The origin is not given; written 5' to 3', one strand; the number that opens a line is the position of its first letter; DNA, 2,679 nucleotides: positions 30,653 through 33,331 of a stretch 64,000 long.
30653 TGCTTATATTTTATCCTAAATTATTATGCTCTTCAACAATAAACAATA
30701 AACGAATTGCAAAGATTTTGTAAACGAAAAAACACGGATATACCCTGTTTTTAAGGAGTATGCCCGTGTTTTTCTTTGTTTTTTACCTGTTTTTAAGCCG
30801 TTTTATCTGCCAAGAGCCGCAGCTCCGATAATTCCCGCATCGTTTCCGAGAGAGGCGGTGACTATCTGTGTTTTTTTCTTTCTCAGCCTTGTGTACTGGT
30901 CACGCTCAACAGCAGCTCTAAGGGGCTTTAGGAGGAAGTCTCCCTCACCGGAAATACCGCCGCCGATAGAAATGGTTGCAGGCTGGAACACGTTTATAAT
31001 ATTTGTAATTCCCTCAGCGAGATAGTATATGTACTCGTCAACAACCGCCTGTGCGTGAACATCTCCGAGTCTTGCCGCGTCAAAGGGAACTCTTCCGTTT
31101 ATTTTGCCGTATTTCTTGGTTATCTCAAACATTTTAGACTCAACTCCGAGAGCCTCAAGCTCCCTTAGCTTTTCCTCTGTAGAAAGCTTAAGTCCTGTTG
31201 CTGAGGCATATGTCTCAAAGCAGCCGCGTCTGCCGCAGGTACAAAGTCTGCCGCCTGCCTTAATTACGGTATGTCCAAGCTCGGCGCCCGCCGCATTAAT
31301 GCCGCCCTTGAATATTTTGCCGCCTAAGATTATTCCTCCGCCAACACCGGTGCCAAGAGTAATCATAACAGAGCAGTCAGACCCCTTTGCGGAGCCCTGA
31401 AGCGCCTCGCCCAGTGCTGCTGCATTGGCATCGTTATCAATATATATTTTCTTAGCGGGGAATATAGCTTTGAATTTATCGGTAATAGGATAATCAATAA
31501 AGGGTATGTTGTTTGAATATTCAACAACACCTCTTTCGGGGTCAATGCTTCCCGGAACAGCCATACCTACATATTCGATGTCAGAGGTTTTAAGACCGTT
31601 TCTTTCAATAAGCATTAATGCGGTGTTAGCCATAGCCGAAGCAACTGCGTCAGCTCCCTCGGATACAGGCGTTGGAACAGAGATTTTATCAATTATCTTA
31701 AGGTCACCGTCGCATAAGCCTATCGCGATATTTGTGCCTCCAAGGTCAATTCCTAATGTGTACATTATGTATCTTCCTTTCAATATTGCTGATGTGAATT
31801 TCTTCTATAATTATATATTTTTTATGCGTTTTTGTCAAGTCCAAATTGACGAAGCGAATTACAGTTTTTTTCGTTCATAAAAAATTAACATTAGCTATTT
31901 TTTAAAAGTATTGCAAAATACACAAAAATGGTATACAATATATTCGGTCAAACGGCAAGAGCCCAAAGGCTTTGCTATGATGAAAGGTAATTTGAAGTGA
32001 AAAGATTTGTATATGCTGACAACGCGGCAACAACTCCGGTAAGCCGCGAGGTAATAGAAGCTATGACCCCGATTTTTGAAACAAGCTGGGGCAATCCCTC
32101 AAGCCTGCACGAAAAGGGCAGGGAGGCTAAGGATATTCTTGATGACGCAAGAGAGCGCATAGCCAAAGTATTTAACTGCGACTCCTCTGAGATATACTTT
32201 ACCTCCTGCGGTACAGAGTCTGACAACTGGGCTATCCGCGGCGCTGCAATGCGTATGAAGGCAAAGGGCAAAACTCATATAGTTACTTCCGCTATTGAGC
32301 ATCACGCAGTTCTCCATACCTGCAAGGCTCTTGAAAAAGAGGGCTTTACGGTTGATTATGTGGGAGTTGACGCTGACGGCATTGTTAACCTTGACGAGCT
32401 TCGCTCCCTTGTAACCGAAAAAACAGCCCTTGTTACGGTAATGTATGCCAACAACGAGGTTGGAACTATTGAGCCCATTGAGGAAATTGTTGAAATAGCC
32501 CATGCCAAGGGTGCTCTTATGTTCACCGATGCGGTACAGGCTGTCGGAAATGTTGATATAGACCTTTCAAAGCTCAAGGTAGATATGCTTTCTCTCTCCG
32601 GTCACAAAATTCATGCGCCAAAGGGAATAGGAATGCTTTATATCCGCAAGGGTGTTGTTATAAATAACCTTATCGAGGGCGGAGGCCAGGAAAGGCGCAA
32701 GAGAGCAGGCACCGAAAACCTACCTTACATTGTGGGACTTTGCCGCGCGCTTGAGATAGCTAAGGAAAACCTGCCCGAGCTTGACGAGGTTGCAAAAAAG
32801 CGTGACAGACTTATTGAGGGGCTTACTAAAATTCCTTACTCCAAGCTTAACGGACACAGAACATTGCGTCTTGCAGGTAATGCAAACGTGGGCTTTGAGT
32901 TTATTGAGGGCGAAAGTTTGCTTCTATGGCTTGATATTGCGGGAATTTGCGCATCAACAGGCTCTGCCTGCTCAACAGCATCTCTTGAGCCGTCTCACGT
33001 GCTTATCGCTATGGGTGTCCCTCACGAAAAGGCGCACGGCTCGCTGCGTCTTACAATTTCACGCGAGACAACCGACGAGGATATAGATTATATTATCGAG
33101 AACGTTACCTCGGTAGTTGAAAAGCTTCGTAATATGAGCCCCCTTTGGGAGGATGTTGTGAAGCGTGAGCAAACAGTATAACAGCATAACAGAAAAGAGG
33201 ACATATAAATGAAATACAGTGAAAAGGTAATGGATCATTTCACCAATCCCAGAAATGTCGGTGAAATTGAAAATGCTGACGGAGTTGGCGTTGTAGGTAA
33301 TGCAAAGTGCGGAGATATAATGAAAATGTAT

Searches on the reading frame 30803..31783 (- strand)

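Call 11: search_protein_families(library=pfam, proteins=[window:30803-31783:-], max_evalue=0.001)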
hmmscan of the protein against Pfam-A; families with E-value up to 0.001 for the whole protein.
window:30803-31783:- (326 aa): 1 family
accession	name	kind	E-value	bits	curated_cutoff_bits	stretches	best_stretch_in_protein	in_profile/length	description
PF00480.26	ROK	-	1.7e-63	215.4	22.9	1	10-324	2-290/294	ROK family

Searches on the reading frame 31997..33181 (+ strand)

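Call 11: search_protein_families(library=pfam, proteins=[window:31997-33181:+], max_evalue=0.001)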
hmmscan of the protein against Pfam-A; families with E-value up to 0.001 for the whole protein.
window:31997-33181:+ (394 aa): 4 families
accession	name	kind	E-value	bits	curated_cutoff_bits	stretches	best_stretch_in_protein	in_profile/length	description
PF00266.25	Aminotran_5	-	8.7e-82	275.5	21.5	1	5-365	1-370/371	Aminotransferase class-V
PF00155.27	Aminotran_1_2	-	1.7e-07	31.2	19.7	1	46-368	42-359/361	Aminotransferase class I and II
PF01212.27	Beta_elim_lyase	-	3.3e-06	27.1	27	1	53-202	39-197/288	Beta-eliminating lyase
PF01041.23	DegT_DnrJ_EryC1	-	1.9e-05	24.5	19.8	1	85-185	57-152/360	DegT/DnrJ/EryC1/StrS aminotransferase family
